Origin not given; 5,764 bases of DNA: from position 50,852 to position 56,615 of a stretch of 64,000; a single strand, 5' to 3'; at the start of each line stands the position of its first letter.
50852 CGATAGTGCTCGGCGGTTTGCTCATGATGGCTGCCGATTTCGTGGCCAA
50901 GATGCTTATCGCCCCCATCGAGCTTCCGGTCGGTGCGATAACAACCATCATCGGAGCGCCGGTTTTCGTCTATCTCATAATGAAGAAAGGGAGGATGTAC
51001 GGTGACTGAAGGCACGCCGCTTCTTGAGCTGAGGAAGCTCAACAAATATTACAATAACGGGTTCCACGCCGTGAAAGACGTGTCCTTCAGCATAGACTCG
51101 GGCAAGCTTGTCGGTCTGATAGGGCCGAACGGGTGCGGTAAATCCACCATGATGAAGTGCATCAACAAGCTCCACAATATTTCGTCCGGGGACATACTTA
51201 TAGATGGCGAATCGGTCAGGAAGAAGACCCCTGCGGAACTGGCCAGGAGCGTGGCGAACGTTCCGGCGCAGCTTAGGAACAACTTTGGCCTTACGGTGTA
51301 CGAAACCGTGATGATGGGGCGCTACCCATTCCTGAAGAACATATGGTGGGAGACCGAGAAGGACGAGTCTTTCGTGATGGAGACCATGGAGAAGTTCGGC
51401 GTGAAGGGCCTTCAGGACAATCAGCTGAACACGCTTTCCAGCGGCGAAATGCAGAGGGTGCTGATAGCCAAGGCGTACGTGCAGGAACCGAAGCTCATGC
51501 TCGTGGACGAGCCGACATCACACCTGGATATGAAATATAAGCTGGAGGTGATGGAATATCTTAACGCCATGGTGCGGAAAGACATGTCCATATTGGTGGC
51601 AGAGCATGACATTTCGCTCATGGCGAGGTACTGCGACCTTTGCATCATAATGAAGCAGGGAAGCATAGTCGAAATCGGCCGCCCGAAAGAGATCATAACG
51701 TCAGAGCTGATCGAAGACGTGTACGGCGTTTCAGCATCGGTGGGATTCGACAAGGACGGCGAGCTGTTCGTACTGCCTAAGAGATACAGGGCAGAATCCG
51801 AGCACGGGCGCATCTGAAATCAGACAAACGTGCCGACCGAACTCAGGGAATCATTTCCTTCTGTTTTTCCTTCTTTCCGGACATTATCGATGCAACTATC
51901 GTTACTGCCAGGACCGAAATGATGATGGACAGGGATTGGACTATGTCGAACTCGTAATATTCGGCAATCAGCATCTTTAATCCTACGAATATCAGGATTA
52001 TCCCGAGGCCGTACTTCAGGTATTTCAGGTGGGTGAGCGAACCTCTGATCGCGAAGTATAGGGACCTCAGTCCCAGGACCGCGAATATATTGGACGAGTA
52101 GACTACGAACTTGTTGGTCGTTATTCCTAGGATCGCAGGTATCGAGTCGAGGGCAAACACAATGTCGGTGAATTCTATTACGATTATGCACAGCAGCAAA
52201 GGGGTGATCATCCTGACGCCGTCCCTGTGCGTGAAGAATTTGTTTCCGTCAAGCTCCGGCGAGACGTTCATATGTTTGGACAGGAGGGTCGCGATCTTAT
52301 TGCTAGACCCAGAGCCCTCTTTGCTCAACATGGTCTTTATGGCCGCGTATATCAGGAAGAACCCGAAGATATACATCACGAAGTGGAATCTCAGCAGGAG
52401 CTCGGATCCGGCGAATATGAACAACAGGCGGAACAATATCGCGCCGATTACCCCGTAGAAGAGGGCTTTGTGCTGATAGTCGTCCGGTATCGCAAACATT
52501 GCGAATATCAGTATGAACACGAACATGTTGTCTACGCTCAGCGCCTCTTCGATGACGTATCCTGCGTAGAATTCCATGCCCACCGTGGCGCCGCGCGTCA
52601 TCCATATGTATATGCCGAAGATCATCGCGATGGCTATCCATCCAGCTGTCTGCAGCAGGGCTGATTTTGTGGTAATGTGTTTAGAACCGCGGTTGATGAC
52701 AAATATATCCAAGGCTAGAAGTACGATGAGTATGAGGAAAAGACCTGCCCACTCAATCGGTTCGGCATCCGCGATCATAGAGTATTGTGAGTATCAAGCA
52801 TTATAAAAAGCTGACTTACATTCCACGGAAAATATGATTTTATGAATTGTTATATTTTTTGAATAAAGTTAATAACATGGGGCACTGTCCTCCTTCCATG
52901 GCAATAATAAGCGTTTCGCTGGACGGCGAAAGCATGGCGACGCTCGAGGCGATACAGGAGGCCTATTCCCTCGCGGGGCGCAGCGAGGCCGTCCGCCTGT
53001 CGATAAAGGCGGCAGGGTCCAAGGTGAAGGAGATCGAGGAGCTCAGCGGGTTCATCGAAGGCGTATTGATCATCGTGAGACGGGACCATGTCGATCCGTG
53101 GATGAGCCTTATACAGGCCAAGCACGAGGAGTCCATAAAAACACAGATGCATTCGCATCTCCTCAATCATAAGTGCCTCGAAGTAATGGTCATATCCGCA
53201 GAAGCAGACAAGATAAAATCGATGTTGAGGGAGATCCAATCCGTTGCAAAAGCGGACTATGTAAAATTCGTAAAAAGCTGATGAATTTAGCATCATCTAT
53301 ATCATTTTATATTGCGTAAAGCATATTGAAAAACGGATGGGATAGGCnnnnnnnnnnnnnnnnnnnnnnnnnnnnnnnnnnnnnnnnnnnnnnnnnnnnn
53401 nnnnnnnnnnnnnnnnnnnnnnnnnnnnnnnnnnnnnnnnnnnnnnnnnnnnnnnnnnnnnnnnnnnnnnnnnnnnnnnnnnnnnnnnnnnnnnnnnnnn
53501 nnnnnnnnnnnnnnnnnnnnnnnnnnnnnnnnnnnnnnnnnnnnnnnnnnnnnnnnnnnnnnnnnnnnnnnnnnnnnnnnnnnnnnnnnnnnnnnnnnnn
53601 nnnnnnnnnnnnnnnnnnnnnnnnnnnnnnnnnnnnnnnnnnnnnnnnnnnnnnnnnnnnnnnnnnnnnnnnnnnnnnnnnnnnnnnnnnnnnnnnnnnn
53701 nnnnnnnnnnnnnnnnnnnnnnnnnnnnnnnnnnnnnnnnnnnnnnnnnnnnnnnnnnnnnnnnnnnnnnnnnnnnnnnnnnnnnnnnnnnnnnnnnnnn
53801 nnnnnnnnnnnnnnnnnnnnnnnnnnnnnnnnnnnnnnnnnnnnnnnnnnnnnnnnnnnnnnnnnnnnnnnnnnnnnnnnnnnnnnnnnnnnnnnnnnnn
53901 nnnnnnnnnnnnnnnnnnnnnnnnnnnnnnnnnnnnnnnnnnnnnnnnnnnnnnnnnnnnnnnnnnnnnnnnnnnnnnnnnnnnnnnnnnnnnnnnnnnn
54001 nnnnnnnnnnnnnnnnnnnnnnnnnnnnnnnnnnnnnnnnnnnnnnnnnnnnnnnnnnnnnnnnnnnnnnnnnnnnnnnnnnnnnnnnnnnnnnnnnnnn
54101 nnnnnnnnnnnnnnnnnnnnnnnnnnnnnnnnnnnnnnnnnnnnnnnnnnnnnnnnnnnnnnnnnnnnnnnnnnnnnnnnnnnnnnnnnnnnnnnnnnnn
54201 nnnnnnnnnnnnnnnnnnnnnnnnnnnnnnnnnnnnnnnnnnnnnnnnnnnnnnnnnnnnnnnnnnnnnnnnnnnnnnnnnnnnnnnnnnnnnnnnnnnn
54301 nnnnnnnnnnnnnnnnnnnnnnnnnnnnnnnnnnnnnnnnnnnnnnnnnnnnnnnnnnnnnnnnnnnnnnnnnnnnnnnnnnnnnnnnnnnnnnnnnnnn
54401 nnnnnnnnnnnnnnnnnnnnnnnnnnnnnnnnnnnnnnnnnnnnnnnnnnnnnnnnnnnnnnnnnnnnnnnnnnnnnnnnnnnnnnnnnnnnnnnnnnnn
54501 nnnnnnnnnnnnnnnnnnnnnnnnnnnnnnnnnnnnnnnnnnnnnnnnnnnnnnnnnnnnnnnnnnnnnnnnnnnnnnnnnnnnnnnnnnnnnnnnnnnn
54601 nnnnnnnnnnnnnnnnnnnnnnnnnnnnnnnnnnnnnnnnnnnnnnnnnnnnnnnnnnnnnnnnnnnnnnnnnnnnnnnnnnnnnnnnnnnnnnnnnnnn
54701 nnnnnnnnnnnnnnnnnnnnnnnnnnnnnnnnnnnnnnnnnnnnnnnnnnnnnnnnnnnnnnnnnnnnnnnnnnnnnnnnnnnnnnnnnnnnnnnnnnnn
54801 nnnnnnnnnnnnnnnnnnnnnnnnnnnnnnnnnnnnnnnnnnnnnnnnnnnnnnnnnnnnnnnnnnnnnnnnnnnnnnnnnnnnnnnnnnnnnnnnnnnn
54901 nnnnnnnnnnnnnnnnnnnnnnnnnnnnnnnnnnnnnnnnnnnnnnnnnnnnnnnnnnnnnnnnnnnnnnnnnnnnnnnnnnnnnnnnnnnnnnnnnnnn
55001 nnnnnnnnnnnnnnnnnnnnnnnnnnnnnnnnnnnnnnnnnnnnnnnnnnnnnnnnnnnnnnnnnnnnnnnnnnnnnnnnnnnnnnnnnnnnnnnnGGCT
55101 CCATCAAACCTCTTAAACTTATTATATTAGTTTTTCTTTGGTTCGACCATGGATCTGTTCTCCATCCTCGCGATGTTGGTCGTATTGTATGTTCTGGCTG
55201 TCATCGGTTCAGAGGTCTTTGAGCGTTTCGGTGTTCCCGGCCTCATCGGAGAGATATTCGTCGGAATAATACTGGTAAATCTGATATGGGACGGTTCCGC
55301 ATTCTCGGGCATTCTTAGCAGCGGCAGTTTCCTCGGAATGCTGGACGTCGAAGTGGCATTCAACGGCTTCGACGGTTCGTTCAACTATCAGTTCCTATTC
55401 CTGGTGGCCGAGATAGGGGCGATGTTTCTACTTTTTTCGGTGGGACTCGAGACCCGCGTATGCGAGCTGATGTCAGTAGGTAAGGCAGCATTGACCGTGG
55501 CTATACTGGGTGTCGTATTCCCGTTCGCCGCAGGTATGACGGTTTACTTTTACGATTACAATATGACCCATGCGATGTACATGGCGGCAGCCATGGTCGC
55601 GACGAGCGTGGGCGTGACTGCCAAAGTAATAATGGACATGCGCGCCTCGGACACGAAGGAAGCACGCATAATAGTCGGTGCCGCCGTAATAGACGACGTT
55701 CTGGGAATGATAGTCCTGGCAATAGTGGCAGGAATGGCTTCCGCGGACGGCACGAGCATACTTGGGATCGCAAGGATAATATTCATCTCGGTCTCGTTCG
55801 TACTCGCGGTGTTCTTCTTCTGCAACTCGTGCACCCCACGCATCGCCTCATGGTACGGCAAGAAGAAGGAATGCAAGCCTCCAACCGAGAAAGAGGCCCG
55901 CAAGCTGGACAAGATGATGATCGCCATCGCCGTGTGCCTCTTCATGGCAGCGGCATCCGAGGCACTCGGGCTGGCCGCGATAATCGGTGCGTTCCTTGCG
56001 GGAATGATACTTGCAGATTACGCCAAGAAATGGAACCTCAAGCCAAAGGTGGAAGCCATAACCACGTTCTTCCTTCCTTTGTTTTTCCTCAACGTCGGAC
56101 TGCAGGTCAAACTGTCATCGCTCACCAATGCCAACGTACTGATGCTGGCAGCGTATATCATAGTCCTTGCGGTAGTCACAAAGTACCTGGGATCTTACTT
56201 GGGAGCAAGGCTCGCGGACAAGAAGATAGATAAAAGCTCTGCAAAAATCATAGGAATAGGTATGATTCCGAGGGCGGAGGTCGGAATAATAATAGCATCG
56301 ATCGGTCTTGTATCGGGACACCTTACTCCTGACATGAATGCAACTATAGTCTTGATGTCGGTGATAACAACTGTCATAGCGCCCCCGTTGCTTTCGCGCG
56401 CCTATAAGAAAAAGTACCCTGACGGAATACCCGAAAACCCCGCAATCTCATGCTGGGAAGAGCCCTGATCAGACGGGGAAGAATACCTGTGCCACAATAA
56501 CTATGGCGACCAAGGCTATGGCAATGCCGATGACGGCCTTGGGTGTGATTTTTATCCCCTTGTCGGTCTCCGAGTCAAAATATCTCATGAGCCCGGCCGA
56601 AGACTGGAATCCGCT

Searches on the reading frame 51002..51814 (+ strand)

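Call 15: search_protein_families(library=pfam, proteins=[window:51002-51814:+])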
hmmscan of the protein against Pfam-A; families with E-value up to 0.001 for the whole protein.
window:51002-51814:+ (271 aa): 5 families
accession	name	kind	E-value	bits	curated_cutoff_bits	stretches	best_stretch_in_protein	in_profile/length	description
PF00005.33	ABC_tran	-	5.9e-32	111.6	25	1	24-173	1-137/137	ABC transporter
PF13304.12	AAA_21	-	2.1e-07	31.7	27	0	37-60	2-25/304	AAA domain, putative AbiEii toxin, Type IV TA system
PF02463.25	SMC_N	-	1.3e-05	25.2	40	1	18-210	7-205/220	RecF/RecN/SMC N terminal domain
PF13476.12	AAA_23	-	0.00023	22.3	27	1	20-54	6-39/201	AAA domain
PF13175.12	AAA_15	-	0.0003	21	32.1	1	19-61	9-50/374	AAA ATPase domain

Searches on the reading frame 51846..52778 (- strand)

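Call 15: search_protein_families(library=pfam, proteins=[window:51846-52778:-])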
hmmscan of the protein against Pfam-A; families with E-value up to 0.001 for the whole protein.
window:51846-52778:- (311 aa): 1 family
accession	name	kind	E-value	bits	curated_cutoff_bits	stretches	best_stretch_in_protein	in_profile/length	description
PF03741.22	TerC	-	5.2e-48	163.6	27.8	1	72-271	2-176/178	Integral membrane protein TerC family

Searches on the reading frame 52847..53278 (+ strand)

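Call 15: search_protein_families(library=pfam, proteins=[window:52847-53278:+])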
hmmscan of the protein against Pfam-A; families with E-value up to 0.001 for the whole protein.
window:52847-53278:+ (144 aa): 1 family
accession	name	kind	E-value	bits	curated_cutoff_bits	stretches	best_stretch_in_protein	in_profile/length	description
PF08753.17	NikR_C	-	1.4e-10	41.7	22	1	85-141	18-74/77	NikR C terminal nickel binding domain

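Call 95: search_protein_families(library=ncbifam, max_evalue=0.00001, proteins=[window:52898-53278:+])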
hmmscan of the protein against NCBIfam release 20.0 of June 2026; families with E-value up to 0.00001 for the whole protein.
window:52898-53278:+ (127 aa): 5 families
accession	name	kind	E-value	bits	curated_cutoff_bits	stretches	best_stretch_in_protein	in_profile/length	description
NF002169.0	PRK01002.1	subfamily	2.7e-13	50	111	1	2-124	5-130/141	nickel responsive regulator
NF003381.0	PRK04460.1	equivalog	1.3e-12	48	105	1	4-125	7-130/139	nickel-responsive transcriptional regulator NikR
NF002815.0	PRK02967.1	equivalog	4.1e-10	39.8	83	1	1-115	1-118/139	nickel-responsive transcriptional regulator NikR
TIGR02793.1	nikR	equivalog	7.4e-10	39.2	175.45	1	4-115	3-116/129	nickel-responsive transcriptional regulator NikR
NF001884.0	PRK00630.1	subfamily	1.2e-07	31.9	119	1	4-126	13-140/148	nickel responsive regulator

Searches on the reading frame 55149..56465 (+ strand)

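Call 15: search_protein_families(library=pfam, proteins=[window:55149-56465:+])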
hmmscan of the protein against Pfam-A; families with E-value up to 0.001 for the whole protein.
window:55149-56465:+ (439 aa): 1 family
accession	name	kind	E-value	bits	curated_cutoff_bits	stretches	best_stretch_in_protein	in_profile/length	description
PF00999.27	Na_H_Exchanger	-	2.2e-60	205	26.2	1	15-416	5-370/375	Sodium/hydrogen exchanger, transmembrane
